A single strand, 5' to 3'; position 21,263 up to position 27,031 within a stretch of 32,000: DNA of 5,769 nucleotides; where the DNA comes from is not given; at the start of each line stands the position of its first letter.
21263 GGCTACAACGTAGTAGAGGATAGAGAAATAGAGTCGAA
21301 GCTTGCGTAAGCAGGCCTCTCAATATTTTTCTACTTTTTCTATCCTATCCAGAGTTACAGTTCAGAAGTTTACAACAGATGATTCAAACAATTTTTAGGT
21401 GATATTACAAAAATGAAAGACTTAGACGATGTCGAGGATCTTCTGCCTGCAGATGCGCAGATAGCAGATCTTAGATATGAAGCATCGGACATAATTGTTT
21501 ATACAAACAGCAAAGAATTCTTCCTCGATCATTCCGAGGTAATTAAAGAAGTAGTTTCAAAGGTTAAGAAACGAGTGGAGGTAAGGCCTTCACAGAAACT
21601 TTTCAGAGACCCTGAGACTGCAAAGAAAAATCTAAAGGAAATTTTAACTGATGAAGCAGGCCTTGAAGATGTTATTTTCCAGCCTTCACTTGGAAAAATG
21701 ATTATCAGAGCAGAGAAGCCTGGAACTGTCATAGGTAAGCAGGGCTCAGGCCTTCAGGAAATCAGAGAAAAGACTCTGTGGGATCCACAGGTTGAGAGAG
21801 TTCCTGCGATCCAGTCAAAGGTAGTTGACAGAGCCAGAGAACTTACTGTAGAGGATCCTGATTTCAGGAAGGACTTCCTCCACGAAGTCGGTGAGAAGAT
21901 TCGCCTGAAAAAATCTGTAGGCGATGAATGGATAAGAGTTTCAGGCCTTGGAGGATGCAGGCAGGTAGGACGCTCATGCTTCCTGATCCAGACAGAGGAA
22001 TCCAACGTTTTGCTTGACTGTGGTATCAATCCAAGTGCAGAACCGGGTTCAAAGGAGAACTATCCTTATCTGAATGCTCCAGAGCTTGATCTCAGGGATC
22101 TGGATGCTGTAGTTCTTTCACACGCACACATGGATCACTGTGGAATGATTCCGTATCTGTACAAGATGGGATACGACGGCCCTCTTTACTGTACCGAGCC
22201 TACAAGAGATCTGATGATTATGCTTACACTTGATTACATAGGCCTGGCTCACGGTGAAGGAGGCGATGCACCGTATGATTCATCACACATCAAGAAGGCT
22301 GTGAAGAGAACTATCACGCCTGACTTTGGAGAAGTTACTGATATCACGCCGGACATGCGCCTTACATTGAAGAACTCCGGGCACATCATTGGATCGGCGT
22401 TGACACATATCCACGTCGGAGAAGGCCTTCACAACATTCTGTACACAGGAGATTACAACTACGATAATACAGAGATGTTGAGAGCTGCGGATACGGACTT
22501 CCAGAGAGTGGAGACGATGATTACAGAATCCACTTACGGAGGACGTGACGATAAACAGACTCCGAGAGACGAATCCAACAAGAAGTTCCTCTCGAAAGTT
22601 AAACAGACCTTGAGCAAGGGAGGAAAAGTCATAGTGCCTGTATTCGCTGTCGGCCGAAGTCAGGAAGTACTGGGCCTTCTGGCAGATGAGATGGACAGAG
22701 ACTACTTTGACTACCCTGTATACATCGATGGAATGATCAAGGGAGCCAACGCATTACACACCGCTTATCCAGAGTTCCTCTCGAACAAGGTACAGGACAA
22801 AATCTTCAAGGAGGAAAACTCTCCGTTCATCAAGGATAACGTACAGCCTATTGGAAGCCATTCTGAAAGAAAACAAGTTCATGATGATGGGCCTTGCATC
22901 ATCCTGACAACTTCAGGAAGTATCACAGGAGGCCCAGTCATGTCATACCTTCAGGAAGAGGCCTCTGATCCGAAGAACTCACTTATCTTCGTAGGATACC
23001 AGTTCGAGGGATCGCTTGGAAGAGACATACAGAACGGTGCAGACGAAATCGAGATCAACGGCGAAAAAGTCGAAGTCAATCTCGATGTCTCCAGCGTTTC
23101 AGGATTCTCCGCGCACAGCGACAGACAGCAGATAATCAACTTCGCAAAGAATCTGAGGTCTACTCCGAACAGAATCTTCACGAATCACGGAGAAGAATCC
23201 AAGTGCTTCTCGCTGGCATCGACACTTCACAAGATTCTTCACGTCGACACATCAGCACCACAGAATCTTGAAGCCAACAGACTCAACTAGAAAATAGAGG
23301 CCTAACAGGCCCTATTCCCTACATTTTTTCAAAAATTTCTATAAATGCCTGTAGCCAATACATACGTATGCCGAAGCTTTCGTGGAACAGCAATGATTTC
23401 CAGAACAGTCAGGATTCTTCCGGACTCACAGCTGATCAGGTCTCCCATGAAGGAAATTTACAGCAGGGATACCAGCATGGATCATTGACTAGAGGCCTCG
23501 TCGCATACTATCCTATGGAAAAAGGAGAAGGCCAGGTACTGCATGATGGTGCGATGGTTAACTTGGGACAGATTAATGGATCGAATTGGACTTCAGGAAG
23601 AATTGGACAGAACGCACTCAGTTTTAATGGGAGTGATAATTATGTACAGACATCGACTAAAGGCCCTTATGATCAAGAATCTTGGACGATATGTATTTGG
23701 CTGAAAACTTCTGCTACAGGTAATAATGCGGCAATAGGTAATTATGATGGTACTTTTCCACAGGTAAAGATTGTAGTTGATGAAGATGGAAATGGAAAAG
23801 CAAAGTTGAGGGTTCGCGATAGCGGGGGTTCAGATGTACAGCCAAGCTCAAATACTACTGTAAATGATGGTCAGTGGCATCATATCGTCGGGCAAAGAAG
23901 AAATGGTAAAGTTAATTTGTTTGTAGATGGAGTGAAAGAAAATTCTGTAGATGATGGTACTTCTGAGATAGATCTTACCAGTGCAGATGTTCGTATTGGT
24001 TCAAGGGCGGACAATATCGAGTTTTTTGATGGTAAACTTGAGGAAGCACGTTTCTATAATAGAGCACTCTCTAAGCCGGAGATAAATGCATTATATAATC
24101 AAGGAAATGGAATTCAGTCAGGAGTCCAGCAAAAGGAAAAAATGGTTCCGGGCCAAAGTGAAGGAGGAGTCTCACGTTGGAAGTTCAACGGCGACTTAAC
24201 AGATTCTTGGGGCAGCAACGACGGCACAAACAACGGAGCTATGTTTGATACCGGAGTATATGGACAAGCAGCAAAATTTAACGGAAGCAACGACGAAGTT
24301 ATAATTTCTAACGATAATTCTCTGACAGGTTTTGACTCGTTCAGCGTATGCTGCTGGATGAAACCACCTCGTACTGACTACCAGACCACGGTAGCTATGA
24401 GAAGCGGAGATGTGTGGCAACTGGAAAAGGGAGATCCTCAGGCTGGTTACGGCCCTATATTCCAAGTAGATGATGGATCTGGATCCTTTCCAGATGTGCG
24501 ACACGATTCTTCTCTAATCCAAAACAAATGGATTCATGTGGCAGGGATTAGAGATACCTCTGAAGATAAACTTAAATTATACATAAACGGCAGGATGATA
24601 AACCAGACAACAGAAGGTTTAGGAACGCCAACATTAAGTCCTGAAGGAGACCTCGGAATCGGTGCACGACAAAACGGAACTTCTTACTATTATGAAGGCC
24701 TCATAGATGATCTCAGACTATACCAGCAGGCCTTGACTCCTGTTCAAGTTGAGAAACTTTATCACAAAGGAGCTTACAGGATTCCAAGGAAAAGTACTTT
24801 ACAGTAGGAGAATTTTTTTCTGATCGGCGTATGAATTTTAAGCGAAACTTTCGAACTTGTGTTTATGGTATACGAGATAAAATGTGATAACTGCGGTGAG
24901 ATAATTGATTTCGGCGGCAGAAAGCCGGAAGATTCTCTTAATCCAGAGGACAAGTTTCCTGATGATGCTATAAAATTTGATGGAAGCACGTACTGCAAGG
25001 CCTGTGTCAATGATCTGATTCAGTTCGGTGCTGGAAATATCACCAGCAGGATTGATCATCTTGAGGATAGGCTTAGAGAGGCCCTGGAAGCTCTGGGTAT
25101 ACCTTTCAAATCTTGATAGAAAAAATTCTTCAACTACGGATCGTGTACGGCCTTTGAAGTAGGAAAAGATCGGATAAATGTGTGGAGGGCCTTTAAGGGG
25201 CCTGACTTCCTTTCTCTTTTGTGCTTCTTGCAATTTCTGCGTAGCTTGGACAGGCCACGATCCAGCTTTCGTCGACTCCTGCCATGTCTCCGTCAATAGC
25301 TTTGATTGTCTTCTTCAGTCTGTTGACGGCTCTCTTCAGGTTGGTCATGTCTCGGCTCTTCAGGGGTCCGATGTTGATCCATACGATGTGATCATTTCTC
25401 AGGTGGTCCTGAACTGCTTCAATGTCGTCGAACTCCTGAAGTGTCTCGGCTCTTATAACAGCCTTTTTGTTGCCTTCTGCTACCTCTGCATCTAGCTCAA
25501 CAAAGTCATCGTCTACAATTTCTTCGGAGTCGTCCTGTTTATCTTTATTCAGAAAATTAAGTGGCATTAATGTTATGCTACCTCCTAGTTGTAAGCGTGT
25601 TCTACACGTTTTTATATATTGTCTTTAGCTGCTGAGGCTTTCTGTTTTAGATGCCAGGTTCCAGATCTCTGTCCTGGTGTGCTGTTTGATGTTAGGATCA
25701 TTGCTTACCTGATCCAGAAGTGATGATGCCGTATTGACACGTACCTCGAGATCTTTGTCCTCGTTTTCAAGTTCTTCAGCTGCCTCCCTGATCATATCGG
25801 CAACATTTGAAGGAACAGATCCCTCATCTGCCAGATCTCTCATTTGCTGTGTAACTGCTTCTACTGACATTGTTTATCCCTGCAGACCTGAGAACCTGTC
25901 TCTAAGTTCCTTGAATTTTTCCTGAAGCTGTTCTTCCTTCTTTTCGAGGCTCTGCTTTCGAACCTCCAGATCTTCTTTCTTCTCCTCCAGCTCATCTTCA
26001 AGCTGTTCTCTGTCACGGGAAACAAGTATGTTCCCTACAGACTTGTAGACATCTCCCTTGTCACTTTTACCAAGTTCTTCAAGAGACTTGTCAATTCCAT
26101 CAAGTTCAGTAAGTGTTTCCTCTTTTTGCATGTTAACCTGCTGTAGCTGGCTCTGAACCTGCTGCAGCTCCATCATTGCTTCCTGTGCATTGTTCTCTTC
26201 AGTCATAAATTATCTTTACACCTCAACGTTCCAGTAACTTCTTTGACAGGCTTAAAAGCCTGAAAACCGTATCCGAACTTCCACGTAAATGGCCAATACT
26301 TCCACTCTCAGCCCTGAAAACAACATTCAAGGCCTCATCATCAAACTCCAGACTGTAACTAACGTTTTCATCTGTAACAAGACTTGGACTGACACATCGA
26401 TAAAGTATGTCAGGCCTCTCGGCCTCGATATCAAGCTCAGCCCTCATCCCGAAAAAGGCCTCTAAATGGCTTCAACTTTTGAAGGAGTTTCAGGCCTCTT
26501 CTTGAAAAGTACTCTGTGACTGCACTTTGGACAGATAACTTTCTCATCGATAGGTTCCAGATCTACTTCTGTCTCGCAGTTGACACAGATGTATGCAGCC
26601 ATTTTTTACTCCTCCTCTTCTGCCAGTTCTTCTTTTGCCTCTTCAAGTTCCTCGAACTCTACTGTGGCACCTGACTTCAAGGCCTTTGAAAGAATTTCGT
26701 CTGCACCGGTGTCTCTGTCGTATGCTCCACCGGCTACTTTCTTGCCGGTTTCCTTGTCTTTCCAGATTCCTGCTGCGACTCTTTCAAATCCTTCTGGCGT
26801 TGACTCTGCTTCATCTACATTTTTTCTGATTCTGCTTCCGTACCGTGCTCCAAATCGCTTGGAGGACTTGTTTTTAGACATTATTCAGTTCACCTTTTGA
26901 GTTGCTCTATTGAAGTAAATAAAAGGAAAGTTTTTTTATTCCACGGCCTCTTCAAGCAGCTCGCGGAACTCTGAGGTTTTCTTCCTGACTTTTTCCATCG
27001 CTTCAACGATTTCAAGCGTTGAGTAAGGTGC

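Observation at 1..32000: Hyper-abundant palindromic hexamer AGGCCT (about 1 per 300 bp), a HIP1-like iterated palindrome in an archaeon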

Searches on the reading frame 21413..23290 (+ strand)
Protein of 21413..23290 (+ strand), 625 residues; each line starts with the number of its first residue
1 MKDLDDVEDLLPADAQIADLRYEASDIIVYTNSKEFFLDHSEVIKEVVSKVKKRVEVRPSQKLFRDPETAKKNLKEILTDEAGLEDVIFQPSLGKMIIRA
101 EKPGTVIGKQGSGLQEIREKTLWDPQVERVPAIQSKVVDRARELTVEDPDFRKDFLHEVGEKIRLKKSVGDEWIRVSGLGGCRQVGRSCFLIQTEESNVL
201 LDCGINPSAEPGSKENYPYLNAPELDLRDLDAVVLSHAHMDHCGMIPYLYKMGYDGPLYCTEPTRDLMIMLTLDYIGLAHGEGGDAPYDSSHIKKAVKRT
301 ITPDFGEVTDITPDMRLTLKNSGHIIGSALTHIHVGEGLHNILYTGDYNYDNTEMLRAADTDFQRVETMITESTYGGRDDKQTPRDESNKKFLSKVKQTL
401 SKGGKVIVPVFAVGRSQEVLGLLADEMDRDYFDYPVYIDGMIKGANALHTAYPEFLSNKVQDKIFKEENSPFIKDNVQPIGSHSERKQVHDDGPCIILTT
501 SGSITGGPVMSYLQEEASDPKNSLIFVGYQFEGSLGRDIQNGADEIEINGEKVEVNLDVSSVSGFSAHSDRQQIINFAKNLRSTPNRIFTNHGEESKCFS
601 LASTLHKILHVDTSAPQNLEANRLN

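Call 7: search_protein_families(library=pfam, proteins=[window:21413-23290:+])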
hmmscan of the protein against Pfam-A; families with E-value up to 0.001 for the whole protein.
window:21413-23290:+ (625 aa): 8 families
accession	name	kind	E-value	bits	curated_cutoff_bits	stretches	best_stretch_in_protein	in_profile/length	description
PF10996.14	Beta-Casp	-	3.7e-25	89.2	27.7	1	417-539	2-120/120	Beta-Casp domain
PF00753.33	Lactamase_B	-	2.8e-15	57.2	22.7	1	186-408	5-193/196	Metallo-beta-lactamase superfamily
PF17214.9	KH_TffA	-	4.8e-14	52.5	22.6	1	6-62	10-66/68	Transcription termination factor FttA, KH domain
PF07521.17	RMMBL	-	9e-13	48.5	21.6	1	553-616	2-63/63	Zn-dependent metallo-hydrolase RNA specificity domain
PF16661.11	Lactamase_B_6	-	9.3e-13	48.4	27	1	191-362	1-176/193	Metallo-beta-lactamase superfamily domain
PF12706.13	Lactamase_B_2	-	3.8e-09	36.9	27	1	198-354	2-149/200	Beta-lactamase superfamily domain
PF07650.23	KH_2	-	0.00019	21.6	22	1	84-120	15-53/78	KH domain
PF13483.12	Lactamase_B_3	-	0.00029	21.3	24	1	185-243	5-50/160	Beta-lactamase superfamily domain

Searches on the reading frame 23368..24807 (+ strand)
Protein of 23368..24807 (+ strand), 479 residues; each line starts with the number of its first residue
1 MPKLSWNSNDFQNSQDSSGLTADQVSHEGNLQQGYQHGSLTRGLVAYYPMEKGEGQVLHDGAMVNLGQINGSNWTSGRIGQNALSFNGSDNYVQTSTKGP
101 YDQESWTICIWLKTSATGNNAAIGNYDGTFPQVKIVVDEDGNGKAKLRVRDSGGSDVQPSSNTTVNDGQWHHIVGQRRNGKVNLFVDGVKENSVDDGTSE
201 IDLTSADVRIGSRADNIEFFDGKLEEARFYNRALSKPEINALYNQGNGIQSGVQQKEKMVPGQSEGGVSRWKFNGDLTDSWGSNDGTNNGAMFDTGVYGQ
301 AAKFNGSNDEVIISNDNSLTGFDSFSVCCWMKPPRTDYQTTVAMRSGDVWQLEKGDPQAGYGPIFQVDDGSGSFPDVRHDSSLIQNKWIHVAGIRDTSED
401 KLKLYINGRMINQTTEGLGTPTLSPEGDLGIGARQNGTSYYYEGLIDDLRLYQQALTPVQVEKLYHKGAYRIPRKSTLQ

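Call 7: search_protein_families(library=pfam, proteins=[window:23368-24807:+])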
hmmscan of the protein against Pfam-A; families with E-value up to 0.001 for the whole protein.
window:23368-24807:+ (479 aa): 5 families
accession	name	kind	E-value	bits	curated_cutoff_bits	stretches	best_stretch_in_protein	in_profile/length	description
PF13385.13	Laminin_G_3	-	1.9e-54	184.3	27.6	2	305-461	1-150/151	Concanavalin A-like lectin/glucanases superfamily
PF07953.20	Toxin_R_bind_N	-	2.4e-13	50.7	23.8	1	289-455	18-190/191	Clostridium neurotoxin, N-terminal receptor binding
PF02210.31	Laminin_G_2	-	3.8e-13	50.5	22.9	1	142-229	27-123/126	Laminin G domain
PF02973.23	Sialidase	-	3.4e-07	30.4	26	0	396-463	113-183/189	Sialidase, N-terminal domain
PF00054.30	Laminin_G_1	-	0.00013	22.6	24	1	142-193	28-81/131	Laminin G domain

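Call 70: search_dna_similar(query=window:23368-24807:+, collection=phages, mode=protein, max_rows=25)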
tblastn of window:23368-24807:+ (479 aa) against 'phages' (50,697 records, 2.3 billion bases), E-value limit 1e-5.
Records with a match: 11; places in all: 11; records where one place covers at least 80% of the query: 3.
Best place of each record, by identity: <60% 11.
By first word of the organism name: Synechococcus 7; Nitrosopumilaceae 2; Phage 1; Gordonia 1.
By host as written in the record: - 3; Synechococcus sp. SynWH7803 2; Synechococcus sp. WH 8102 2; Synechococcus sp. MW02 2; Gammaproteobacteria 1; Gordonia terrae CAG3 1.
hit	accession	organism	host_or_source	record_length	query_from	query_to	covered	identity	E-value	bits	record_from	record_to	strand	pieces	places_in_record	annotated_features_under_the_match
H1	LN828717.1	Synechococcus phage S-PM2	-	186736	54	461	85%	24.1%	2e-8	63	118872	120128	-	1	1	hypothetical protein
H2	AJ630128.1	Synechococcus phage S-PM2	Synechococcus sp. SynWH7803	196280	54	461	85%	24.1%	2e-8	63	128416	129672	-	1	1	Hypothetical-Protein | belonging to T4-LIKE GC: 864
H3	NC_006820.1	Synechococcus phage S-PM2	Synechococcus sp. SynWH7803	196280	54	461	85%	24.1%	2e-8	63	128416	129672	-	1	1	virion structural protein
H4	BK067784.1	Nitrosopumilaceae spindle-shaped virus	marine environment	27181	160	469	65%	26.6%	2e-13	79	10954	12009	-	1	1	ORF12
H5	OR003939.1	Phage DSL-LC04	Gammaproteobacteria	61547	169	453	59%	25.2%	7e-7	58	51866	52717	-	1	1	concanavalin A-like lectin/glucanase superfamily protein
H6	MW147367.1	Synechococcus phage S-H9-2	Synechococcus sp. WH 8102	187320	67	244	37%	31.3%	1e-7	61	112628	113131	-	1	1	hypothetical protein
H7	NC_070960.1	Synechococcus phage S-H9-2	Synechococcus sp. WH 8102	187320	67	244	37%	31.3%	1e-7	61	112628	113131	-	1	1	hypothetical protein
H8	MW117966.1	Synechococcus phage S-H9-1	Synechococcus sp. MW02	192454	104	319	45%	25.8%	2e-6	57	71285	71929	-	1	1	structural protein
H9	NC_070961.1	Synechococcus phage S-H9-1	Synechococcus sp. MW02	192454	104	319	45%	25.8%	2e-6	57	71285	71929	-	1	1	baseplate wedge subunit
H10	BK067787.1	Nitrosopumilaceae spindle-shaped virus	freshwater environment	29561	301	469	35%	28.2%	3e-7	59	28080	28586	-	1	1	ORF42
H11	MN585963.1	Gordonia phage Wocket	Gordonia terrae CAG3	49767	80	240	34%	27.3%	3e-6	56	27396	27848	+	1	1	33: minor tail protein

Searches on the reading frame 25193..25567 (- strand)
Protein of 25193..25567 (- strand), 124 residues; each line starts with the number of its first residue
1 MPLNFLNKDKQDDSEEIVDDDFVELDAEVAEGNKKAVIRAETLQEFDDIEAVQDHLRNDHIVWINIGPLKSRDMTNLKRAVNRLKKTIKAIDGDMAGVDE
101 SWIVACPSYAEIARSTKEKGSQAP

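Call 7: search_protein_families(library=pfam, proteins=[window:25193-25567:-])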
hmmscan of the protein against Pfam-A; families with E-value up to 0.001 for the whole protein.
window:25193-25567:- (124 aa): 1 family
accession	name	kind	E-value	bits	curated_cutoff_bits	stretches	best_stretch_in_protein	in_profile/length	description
PF04472.17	SepF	-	1.5e-11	44.8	27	1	42-112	5-72/72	Cell division protein SepF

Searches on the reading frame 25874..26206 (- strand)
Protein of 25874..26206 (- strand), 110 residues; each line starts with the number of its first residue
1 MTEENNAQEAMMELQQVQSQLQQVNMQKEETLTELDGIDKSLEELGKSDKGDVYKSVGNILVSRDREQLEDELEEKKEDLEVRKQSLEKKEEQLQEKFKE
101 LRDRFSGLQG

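Call 7: search_protein_families(library=pfam, proteins=[window:25874-26206:-])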
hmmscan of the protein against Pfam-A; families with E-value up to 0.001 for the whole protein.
window:25874-26206:- (110 aa): 2 families
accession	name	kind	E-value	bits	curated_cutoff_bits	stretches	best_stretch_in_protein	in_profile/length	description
PF01920.25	Prefoldin_2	-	9.9e-19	67.7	27.6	1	8-105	1-99/106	Prefoldin subunit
PF20882.2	Sos7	-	0.00067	20.2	27.3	1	63-103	33-73/75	Kinetochore protein Sos7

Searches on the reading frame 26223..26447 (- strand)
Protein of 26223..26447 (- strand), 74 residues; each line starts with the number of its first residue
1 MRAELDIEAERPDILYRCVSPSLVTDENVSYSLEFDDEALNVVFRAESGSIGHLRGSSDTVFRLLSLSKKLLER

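Call 75: search_protein_families(library=ncbifam, proteins=[window:26223-26447:-], max_evalue=0.01)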
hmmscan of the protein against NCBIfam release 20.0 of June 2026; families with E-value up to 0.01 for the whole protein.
window:26223-26447:- (74 aa): 1 family
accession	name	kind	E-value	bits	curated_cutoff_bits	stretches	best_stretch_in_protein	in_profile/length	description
NF011470.1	PRK14887.1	equivalog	4e-06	27.3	27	1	3-73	6-76/76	KEOPS complex subunit Pcc1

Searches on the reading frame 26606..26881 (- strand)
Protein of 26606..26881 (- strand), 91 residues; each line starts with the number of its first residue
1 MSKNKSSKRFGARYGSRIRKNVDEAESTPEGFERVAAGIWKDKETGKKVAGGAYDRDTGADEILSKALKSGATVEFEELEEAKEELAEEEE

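Call 75: search_protein_families(library=ncbifam, proteins=[window:26606-26881:-], max_evalue=0.01)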
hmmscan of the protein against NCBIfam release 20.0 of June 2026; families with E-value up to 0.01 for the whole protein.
window:26606-26881:- (91 aa): 2 families
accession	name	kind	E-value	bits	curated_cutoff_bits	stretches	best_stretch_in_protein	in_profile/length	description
NF003058.0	PRK03976.1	equivalog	6.5e-12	45.2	87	1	3-69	7-84/91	50S ribosomal protein L37ae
TIGR00280.1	eL43_euk_arch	equivalog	1.8e-11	44.2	95.8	1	3-69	7-84/92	50S ribosomal protein L37Ae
